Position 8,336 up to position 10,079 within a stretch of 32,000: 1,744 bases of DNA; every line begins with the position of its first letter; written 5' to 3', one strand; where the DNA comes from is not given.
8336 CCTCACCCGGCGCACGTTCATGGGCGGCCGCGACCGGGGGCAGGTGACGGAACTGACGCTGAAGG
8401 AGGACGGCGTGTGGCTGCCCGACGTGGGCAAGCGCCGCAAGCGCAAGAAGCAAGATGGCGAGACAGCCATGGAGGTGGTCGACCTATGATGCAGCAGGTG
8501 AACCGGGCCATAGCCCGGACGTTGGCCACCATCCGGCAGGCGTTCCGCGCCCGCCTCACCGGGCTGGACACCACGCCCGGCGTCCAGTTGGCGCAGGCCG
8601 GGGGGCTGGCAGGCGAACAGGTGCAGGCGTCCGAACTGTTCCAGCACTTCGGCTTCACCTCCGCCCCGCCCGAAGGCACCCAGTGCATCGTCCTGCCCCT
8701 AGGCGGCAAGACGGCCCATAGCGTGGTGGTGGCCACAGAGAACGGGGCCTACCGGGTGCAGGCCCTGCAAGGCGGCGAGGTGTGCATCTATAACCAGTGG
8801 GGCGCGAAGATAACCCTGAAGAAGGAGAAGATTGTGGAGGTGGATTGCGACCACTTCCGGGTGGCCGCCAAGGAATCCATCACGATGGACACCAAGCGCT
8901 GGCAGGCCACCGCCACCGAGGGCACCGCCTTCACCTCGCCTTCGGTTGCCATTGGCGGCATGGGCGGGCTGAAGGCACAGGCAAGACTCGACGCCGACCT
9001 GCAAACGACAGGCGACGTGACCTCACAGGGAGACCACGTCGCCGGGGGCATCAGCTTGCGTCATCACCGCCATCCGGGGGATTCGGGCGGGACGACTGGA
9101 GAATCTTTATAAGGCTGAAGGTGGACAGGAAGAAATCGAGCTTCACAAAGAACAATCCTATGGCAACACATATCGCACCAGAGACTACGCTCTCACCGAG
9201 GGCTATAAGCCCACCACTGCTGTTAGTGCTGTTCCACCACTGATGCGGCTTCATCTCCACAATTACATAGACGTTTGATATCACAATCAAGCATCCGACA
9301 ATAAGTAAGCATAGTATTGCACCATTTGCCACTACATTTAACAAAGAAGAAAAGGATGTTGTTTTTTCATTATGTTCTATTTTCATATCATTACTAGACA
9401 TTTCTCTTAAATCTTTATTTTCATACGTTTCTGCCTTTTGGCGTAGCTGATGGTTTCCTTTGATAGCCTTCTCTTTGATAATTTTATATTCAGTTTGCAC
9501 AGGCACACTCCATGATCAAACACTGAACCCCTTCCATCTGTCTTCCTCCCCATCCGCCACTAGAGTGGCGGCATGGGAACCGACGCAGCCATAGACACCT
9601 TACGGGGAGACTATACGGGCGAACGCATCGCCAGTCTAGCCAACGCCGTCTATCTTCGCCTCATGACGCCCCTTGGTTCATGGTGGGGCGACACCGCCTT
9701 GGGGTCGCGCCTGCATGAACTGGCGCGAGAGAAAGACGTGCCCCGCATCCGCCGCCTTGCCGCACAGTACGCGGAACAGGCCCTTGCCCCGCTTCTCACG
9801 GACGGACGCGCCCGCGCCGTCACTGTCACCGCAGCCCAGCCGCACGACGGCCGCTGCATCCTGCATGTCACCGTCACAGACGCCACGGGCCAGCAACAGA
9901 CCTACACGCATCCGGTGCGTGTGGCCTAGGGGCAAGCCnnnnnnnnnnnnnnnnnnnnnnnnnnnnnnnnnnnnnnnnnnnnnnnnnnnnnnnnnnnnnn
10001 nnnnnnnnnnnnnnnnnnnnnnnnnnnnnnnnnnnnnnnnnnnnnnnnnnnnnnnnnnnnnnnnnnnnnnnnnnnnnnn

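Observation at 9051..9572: Antisense low-GC cassette encoding a small two-TM membrane protein between baseplate genes gp45 and gp46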

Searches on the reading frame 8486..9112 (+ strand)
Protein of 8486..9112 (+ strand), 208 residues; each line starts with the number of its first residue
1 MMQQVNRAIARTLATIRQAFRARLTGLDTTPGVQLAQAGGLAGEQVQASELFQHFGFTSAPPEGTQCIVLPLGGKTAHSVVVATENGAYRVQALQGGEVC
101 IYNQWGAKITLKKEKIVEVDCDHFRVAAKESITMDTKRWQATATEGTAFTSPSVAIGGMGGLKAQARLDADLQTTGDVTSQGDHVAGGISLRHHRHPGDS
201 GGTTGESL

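Call 6: search_protein_families(library=pfam, proteins=[window:8486-9112:+], max_evalue=0.1)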
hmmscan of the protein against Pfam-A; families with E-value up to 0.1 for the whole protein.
window:8486-9112:+ (208 aa): 2 families
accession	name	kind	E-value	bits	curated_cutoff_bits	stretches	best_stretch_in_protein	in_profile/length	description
PF06890.18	Phage_Mu_Gp45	-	2.4e-23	82.3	24.1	1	21-87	1-67/68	Bacteriophage Mu Gp45, N-terminal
PF18946.5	Apex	-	0.00012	22.5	20.8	1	188-205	1-20/23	GpV Apex motif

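Call 20: find_related_loci(query=window:8486-9112:+, collection=genome_contigs, flank=4000)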
Query window:8486-9112:+ (208 aa) in genome_contigs; peptide patterns used: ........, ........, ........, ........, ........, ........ (x = any residue, [..] = any of these).
123 stretches matched a pattern; 12 encode a relative of the query (tblastn E <= 1e-3); 12 distinct loci.
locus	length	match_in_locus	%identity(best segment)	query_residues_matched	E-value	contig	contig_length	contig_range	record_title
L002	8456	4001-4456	78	56-208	5e-80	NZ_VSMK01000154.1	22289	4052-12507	Nitratidesulfovibrio liaohensis strain XJ01 NODE_23, whole genome shotgun sequence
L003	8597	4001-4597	55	4-202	1e-70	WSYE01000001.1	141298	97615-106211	MAG: Desulfovibrionaceae bacterium isolate X3_MetaBAT.36 scaffold_160, whole genome shotgun sequence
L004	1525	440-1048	55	4-206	6e-72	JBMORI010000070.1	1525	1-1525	MAG: Thermodesulfobacteriota bacterium isolate Betzabe_MAG176 MAG176_70, whole genome shotgun sequence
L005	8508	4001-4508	87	41-207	5e-74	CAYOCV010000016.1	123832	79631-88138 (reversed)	MAG TPA_asm: uncultured Desulfovibrio sp. isolate binchicken_co152_25 genome assembly, contig: NODE_155_length_123832_co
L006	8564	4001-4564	54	1-205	4e-63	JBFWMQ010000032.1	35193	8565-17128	MAG: Desulfovibrio sp. isolate CA_2019_NHSR_93 NODE_2848_length_35193_cov_6.327953_NHSR, whole genome shotgun sequence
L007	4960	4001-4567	49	1-206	3e-58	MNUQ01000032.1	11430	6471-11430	MAG: Desulfovibrionaceae bacterium CG1_02_65_16 cg1_0.2_scaffold_5536_c, whole genome shotgun sequence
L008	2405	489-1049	44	1-203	1e-49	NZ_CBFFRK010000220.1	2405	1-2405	Erwinia sp. V71 NODE_220_length_2405_cov_70.225945, whole genome shotgun sequence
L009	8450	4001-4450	52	1-152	8e-47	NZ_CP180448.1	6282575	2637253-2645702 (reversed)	Klebsiella sp. MISC125 chromosome, complete genome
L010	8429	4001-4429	45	3-152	7e-39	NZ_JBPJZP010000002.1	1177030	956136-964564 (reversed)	Variovorax sp. GB4P3 NODE_2_length_1177030_cov_80.571190, whole genome shotgun sequence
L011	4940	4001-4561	36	1-205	3e-36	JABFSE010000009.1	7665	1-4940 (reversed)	MAG: Sulfuriferula sp. isolate WB-IL-01 seq_5328, whole genome shotgun sequence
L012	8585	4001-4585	40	1-196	5e-34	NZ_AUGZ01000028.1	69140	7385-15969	Paludibacterium yongneupense DSM 18731 G520DRAFT_scaffold00019.19_C, whole genome shotgun sequence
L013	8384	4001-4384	46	5-140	1e-36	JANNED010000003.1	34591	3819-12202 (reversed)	MAG: Variovorax sp. isolate OTE_75_metabat_453 OTE_75_k141_2148194, whole genome shotgun sequence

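Call 25: search_protein_families(library=pfam, proteins=[L003:4631-5920:-, L003:5850-6224:-, L005:5022-5672:-, L002:4492-5175:-, L008:1098-1340:+, L002:2619-3971:-], max_evalue=0.01)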
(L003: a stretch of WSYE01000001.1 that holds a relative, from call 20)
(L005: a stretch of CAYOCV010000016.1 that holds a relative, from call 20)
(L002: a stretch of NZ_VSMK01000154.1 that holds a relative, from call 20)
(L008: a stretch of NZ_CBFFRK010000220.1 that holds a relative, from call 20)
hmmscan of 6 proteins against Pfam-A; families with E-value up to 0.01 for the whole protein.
L003:4631-5920:- (429 aa): 1 family
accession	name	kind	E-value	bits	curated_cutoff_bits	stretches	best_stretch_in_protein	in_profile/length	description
PF20215.3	DUF6575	-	5.7e-20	72.1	26.6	1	31-201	4-173/218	Family of unknown function (DUF6575)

L003:5850-6224:- (124 aa): 0 families

L005:5022-5672:- (216 aa): 0 families

L002:4492-5175:- (227 aa): 0 families

L008:1098-1340:+ (80 aa): 1 family
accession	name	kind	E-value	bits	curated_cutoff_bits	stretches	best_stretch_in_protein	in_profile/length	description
PF04448.17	DUF551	-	2.1e-07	32.1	22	1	4-76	2-67/68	Protein of unknown function (DUF551)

L002:2619-3971:- (450 aa): 0 families

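Call 26: search_protein_families(library=padloc, proteins=[L003:4631-5920:-, L003:5850-6224:-, L005:5022-5672:-, L002:4492-5175:-, L008:1098-1340:+, L002:2619-3971:-], max_evalue=0.01)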
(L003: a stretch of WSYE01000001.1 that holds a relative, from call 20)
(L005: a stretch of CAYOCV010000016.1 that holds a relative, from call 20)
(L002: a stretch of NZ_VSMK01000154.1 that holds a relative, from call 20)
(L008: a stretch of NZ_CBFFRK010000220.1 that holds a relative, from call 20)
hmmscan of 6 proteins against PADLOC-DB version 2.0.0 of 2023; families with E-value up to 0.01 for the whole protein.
L003:4631-5920:- (429 aa): 1 family
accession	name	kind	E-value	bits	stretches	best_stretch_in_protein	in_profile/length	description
PDLC04024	PD-T4-10_B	-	5.7e-06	24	1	48-139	25-115/353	-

L003:5850-6224:- (124 aa): 1 family
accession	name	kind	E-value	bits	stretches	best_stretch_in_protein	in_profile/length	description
PDLC04023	PD-T4-10_A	-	0.0029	15.3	1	9-72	23-89/148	-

L005:5022-5672:- (216 aa): 0 families

L002:4492-5175:- (227 aa): 0 families

L008:1098-1340:+ (80 aa): 0 families

L002:2619-3971:- (450 aa): 0 families

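Call 89: search_protein_families(library=phrogs, proteins=[L003:4631-5920:-, L003:5850-6224:-, L005:5022-5672:-, L002:4492-5175:-], max_evalue=0.0001)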
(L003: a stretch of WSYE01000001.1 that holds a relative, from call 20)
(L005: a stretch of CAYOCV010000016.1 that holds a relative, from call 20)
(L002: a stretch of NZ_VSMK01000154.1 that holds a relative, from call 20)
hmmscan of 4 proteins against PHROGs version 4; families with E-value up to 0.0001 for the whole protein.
L003:4631-5920:- (429 aa): 1 family
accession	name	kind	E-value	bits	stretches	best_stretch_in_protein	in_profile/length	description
phrog_18731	-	unknown function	7.5e-05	23.2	0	197-379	85-267/300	-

L003:5850-6224:- (124 aa): 0 families

L005:5022-5672:- (216 aa): 0 families

L002:4492-5175:- (227 aa): 1 family
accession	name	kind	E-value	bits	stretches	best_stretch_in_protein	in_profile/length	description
phrog_26663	-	unknown function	2.5e-11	44.3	1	26-209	106-290/324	-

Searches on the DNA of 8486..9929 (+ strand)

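Call 12: search_dna_similar(query=window:8486-9929:+, collection=phages, mode=distant, max_rows=30)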
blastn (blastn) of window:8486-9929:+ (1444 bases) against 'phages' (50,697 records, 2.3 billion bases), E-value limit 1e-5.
Records with a match: 3; places in all: 3; records where one place covers at least 80% of the query: 0.
Best place of each record, by identity: 60-80% 3.
By first word of the organism name: Ralstonia 1; Klebsiella 1; Bacteriophage 1.
By host as written in the record: Ralstonia solanacearum 1; Klebsiella pneumoniae ST405-OXA48 1; - 1.
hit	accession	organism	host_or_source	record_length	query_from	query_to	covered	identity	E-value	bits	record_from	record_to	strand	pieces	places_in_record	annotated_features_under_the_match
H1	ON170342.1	Ralstonia phage YO374_1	Ralstonia solanacearum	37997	147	1380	23%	71.5%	6e-18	171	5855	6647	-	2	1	record has no annotation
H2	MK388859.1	Klebsiella phage ST405-OXA48phi1.1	Klebsiella pneumoniae ST405-OXA48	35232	118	277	11%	75.0%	4e-21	109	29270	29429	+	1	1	baseplate assembly protein V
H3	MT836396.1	Bacteriophage sp.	human fecal samples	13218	1121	1237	8%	74.4%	2e-11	77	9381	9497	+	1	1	record has no annotation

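Call 34: search_rna_families(source=window, start=8800, end=9800, threshold=evalue, max_evalue=10)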
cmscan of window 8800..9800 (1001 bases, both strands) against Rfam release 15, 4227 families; matches with E-value up to 10: 2.
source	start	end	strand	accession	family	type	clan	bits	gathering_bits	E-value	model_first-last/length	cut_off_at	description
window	8910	8959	+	RF01333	CRISPR-DR20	Gene; CRISPR;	-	15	42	7.7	1-36/36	no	CRISPR RNA direct repeat element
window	9340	9376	-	RF01637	ceN47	Gene; snRNA; snoRNA; CD-box;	-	13.8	35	3.8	1-155/155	no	Nematode snoRNA ceN47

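Call 73: search_dna_similar(query=L036:2700-3300:+, collection=phages, mode=distant, max_rows=25)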
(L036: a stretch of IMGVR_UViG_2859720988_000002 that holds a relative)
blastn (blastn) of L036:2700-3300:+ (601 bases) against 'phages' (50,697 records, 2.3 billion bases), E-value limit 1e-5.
No match.

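Call 74: search_dna_similar(query=L036:2700-3300:+, collection=ecoli_genomes, mode=distant, max_rows=10)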
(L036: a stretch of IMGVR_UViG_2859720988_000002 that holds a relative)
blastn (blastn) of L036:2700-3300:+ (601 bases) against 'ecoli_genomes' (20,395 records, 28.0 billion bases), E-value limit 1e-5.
Records with a match: 60; places in all: 63; records where one place covers at least 80% of the query: 0.
Genomes with a match: 60 of 5426; with a place that covers at least 80% of the query: 0. Places per genome that has any: lowest 1, median 1, highest 2. On chromosomes: 61 places; on plasmids: 2.
Best place of each record, by identity: 60-80% 60.
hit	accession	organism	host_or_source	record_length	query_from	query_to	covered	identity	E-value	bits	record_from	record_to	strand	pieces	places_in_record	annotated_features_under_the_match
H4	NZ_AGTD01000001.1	Escherichia coli UMNF18 strain UMNF18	porcine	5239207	255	556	50%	67.4%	5e-15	92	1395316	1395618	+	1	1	phage GP46 family protein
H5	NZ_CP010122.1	Escherichia coli strain C5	cow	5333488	255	556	50%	67.1%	6e-14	88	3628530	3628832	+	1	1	phage GP46 family protein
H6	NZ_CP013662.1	Escherichia coli strain 08-00022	Homo sapiens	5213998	255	556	50%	67.1%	6e-14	88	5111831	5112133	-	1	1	phage GP46 family protein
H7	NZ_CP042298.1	Escherichia coli strain RM9088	crow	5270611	255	556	50%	67.1%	6e-14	88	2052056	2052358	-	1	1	phage GP46 family protein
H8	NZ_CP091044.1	Escherichia coli strain STEC346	pork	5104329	255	556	50%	67.1%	6e-14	88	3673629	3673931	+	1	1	phage GP46 family protein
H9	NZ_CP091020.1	Escherichia coli strain STEC308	mutton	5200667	255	556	50%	67.1%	6e-14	88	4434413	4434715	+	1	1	phage GP46 family protein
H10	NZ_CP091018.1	Escherichia coli strain STEC307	mutton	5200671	255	556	50%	67.1%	6e-14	88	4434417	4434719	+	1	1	phage GP46 family protein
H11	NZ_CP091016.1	Escherichia coli strain STEC306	mutton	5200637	255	556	50%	67.1%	6e-14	88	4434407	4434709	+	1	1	phage GP46 family protein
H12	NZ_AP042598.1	Escherichia coli strain OkiPb01701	bovine feces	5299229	255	556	50%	67.1%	6e-14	88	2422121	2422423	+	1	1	phage GP46 family protein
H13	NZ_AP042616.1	Escherichia coli strain OkiPb01703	bovine feces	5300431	255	556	50%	67.1%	6e-14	88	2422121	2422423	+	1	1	phage GP46 family protein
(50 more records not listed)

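Call 75: get_annotated_region(hit=H4, flank=2500)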
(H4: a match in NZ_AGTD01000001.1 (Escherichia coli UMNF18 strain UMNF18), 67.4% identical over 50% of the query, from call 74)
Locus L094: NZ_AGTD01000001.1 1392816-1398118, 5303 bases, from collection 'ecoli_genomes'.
description: Escherichia coli UMNF18 chromosome, whole genome shotgun sequence
organism: Escherichia coli UMNF18 strain UMNF18 (NCBI taxid 1050617)
replicon: chromosome; assembly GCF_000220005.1
host: porcine; source: lesion swab of diarrheal isolate; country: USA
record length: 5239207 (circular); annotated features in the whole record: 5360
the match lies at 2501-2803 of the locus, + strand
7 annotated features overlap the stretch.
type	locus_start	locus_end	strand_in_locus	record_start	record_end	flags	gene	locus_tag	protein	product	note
CDS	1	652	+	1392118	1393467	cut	-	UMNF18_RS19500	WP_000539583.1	DNA circularization protein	-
CDS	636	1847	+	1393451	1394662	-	-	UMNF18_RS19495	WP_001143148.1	phage baseplate assembly protein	-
CDS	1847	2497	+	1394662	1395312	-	-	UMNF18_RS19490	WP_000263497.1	phage baseplate assembly protein V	-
CDS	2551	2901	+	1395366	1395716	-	-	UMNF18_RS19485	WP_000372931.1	phage GP46 family protein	-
CDS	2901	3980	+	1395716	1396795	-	-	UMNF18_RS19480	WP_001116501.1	baseplate J/gp47 family protein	-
CDS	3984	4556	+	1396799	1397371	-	-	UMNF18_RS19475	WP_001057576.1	YmfQ family protein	-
CDS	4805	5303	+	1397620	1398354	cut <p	-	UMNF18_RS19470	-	phage tail protein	incomplete; partial in the middle of a contig; missing N-terminus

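Call 93: search_dna_similar(query=L094:1847-2901:+, collection=ecoli_genomes, mode=near, max_rows=60, rows=spread)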
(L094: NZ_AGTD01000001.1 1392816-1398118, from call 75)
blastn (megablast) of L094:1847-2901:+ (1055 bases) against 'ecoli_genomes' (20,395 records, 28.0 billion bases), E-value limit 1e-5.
Records with a match: 59; places in all: 62; records where one place covers at least 80% of the query: 59.
Genomes with a match: 59 of 5426; with a place that covers at least 80% of the query: 59. Places per genome that has any: lowest 1, median 1, highest 2. On chromosomes: 60 places; on plasmids: 2.
Best place of each record, by identity: >=99% 1; 95-99% 24; 90-95% 34.
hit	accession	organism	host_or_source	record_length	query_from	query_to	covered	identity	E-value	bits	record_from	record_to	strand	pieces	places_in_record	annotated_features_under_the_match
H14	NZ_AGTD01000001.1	Escherichia coli UMNF18 strain UMNF18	porcine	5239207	1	1055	100%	100.0%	0e+0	1949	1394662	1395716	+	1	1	phage baseplate assembly protein V | phage GP46 family protein | phage baseplate assembly protein | baseplate J/gp47 family protein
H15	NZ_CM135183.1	Escherichia coli strain Z1324SEC0014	Swine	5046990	1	1055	100%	97.3%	0e+0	1794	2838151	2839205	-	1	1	phage baseplate assembly protein V | phage GP46 family protein | baseplate J/gp47 family protein | phage baseplate assembly protein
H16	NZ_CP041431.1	Escherichia coli strain STEC316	Raw beef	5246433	1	1055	100%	97.2%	0e+0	1783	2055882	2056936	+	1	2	phage baseplate assembly protein V | phage GP46 family protein | phage baseplate assembly protein | baseplate J/gp47 family protein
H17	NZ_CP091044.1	Escherichia coli strain STEC346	pork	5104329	1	1055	100%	96.8%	0e+0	1760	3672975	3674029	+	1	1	phage baseplate assembly protein V | phage GP46 family protein | phage baseplate assembly protein | baseplate J/gp47 family protein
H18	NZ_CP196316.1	Escherichia coli strain AH19B041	Homo sapiens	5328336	1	1055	100%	96.7%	0e+0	1755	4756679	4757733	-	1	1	phage baseplate assembly protein V | phage GP46 family protein | baseplate J/gp47 family protein | phage baseplate assembly protein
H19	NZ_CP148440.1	Escherichia coli strain Z1323CEC0011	Chicken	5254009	1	1055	100%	96.5%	0e+0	1744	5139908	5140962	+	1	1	phage baseplate assembly protein V | phage GP46 family protein | phage baseplate assembly protein | baseplate J/gp47 family protein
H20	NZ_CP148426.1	Escherichia coli strain Z1323CEC0014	Chicken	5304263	1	1055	100%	96.5%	0e+0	1744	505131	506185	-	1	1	phage baseplate assembly protein V | phage GP46 family protein | baseplate J/gp47 family protein | phage baseplate assembly protein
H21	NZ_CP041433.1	Escherichia coli strain STEC313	Raw beef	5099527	1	1055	100%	95.9%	0e+0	1711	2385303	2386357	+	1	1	phage baseplate assembly protein V | phage GP46 family protein | phage baseplate assembly protein | baseplate J/gp47 family protein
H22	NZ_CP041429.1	Escherichia coli strain STEC367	Raw mutton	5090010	1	1055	100%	95.9%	0e+0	1711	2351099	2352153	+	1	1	phage baseplate assembly protein V | phage GP46 family protein | phage baseplate assembly protein | baseplate J/gp47 family protein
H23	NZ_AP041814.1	Escherichia coli O166:H15 strain JNE21-009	Homo sapiens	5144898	1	1055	100%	95.8%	0e+0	1705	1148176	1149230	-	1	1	phage baseplate assembly protein V | phage GP46 family protein | baseplate J/gp47 family protein | phage baseplate assembly protein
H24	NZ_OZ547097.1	Escherichia coli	Homo sapiens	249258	1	1055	100%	95.8%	0e+0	1705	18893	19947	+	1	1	phage baseplate assembly protein V | phage GP46 family protein | phage baseplate assembly protein | baseplate J/gp47 family protein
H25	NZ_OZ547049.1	Escherichia coli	Homo sapiens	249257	1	1055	100%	95.8%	0e+0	1705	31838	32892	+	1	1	phage baseplate assembly protein V | phage GP46 family protein | phage baseplate assembly protein | baseplate J/gp47 family protein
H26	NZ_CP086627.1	Escherichia coli strain RIVM_C036569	Homo sapiens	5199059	1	1055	100%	95.7%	0e+0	1700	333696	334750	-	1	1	phage baseplate assembly protein V | phage GP46 family protein | baseplate J/gp47 family protein | phage baseplate assembly protein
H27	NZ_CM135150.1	Escherichia coli strain 54214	Homo sapiens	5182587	1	1055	100%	95.7%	0e+0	1700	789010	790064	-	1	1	phage baseplate assembly protein V | phage GP46 family protein | baseplate J/gp47 family protein | phage baseplate assembly protein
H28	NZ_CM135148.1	Escherichia coli strain 48956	Homo sapiens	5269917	1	1055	100%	95.7%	0e+0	1700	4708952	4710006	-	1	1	phage baseplate assembly protein V | phage GP46 family protein | baseplate J/gp47 family protein | phage baseplate assembly protein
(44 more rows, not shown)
